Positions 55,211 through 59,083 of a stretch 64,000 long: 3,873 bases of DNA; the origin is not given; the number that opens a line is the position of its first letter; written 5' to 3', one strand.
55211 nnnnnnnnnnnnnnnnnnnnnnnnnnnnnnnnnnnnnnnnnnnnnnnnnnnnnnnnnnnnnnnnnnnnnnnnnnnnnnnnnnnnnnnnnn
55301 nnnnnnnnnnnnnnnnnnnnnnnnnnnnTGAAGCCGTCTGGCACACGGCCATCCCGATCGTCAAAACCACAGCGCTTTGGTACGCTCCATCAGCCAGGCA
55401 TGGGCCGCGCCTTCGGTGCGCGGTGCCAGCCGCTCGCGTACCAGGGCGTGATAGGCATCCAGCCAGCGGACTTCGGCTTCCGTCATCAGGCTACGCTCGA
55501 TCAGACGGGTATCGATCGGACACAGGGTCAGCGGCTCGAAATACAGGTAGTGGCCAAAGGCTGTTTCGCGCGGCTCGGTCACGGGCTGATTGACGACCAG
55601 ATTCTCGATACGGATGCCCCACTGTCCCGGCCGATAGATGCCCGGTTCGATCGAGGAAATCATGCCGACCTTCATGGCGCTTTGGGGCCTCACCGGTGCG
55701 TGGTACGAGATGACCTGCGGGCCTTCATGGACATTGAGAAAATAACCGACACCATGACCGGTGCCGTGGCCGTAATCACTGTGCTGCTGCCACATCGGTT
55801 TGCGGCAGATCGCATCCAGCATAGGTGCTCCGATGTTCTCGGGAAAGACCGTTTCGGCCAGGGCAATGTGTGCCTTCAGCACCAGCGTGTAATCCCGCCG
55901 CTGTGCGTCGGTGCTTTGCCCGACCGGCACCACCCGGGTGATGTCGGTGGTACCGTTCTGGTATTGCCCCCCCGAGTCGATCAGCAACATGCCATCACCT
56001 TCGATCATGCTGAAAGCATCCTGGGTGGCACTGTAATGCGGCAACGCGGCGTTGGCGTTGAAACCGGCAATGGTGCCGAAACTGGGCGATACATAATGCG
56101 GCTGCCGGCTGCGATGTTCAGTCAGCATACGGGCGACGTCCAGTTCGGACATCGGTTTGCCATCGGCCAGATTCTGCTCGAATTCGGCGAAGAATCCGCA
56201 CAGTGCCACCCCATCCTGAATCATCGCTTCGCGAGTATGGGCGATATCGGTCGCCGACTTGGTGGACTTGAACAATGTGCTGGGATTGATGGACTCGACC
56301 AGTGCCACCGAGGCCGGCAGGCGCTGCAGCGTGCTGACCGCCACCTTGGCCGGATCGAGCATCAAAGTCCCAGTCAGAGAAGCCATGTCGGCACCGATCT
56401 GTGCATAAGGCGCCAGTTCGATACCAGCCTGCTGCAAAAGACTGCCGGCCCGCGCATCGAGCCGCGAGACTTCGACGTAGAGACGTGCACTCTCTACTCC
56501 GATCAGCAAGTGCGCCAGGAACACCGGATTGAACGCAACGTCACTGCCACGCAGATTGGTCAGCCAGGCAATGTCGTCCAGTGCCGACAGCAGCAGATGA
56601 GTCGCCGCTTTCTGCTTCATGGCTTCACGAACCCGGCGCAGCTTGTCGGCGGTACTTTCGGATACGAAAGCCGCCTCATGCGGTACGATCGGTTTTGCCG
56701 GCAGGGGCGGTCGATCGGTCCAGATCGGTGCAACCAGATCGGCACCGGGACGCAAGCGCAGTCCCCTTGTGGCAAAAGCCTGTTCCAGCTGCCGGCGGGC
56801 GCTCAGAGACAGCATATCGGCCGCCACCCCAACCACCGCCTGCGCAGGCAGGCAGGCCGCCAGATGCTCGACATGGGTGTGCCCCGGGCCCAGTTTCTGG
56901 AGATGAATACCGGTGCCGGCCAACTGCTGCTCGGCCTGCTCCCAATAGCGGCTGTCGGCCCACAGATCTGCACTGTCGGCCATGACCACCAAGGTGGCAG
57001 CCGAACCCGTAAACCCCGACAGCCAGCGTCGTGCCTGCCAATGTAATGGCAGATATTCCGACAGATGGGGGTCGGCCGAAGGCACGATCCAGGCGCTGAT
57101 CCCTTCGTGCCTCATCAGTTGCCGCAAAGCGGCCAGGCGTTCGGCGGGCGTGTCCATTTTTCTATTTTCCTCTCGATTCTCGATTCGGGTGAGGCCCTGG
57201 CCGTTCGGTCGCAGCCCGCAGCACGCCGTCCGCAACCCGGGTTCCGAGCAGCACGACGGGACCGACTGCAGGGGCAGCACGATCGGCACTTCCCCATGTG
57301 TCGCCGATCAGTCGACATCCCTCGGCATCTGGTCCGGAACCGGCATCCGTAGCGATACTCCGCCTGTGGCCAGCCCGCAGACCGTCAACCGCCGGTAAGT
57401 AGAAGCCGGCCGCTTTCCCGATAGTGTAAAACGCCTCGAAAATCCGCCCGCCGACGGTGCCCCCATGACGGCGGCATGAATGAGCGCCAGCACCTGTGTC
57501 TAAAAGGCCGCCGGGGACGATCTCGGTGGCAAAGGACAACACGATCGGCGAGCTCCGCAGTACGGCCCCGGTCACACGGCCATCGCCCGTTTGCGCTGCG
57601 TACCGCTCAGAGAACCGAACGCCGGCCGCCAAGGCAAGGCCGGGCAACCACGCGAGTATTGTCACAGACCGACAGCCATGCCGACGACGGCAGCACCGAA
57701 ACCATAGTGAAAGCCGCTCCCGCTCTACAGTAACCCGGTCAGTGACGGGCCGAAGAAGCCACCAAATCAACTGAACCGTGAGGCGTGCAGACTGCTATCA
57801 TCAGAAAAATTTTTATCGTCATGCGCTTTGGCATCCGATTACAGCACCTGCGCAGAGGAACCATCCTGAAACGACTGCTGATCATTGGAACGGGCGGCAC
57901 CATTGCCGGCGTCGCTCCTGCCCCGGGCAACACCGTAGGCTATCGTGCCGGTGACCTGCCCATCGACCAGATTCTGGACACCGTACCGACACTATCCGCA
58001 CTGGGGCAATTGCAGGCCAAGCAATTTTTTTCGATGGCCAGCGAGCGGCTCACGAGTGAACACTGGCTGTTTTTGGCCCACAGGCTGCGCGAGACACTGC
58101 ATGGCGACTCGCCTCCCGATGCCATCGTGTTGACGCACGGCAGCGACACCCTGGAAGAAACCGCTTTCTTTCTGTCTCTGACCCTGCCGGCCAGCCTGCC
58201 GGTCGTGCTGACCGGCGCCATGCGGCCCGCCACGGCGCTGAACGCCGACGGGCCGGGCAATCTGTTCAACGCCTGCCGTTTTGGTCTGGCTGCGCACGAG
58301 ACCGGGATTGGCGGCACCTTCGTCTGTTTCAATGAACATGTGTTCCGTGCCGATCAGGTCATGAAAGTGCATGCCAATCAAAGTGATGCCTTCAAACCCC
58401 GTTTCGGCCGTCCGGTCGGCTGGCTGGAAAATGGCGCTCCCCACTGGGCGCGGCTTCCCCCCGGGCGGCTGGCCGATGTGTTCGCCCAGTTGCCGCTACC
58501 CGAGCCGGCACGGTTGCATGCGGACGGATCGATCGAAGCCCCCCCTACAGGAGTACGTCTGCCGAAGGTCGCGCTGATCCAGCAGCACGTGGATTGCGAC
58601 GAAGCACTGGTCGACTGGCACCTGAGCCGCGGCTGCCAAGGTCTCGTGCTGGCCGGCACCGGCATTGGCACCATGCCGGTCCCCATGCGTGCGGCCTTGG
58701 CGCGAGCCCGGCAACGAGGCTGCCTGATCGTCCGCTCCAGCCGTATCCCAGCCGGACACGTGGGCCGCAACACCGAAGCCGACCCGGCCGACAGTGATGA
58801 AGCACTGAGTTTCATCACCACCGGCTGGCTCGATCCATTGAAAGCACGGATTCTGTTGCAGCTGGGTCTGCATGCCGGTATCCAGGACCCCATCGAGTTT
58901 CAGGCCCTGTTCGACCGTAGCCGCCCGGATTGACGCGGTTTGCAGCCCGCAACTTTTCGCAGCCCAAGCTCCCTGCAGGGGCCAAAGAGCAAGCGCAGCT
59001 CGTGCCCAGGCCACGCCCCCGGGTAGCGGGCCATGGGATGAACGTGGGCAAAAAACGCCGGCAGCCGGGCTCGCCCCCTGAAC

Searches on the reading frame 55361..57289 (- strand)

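Call 22: search_protein_families(library=ncbifam, proteins=[window:55361-57289:-], max_evalue=0.00001)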
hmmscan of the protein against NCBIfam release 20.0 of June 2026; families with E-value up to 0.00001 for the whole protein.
window:55361-57289:- (642 aa): 3 families
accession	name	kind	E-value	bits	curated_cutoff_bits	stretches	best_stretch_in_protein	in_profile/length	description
NF040821.1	dipep_PepQ_Arch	equivalog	6.2e-21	74.8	630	1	401-566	173-329/346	Xaa-Pro dipeptidase PepQ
NF007310.0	PRK09795.1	equivalog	4.9e-20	71.6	393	1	259-569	47-342/361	aminopeptidase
NF008131.0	PRK10879.1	equivalog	8.7e-11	41.2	465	1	400-474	223-295/438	Xaa-Pro aminopeptidase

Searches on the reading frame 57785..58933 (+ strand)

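Call 22: search_protein_families(library=ncbifam, proteins=[window:57785-58933:+], max_evalue=0.00001)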
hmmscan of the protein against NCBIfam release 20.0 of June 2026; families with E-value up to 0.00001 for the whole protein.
window:57785-58933:+ (382 aa): 6 families
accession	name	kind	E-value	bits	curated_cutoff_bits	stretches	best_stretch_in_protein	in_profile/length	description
TIGR00520.1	asnASE_II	subfamily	1.3e-69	234.7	314.3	1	28-377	24-350/352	type II asparaginase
NF008304.0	PRK11096.1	equivalog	9.1e-63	211.9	506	2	28-225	23-215/348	L-asparaginase 2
TIGR00519.1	asnASE_I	subfamily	6.1e-34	117.5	260.5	1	28-206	1-176/337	type I asparaginase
NF003217.0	PRK04183.1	equivalog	4.5e-29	101.3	310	1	27-327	74-356/420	Glu-tRNA(Gln) amidotransferase subunit GatD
TIGR02153.1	gatD_arch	equivalog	6.1e-28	97.7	324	1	28-206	62-239/405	Glu-tRNA(Gln) amidotransferase subunit GatD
NF006998.0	PRK09461.1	equivalog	1.5e-13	50.7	376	1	84-204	58-173/337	asparaginase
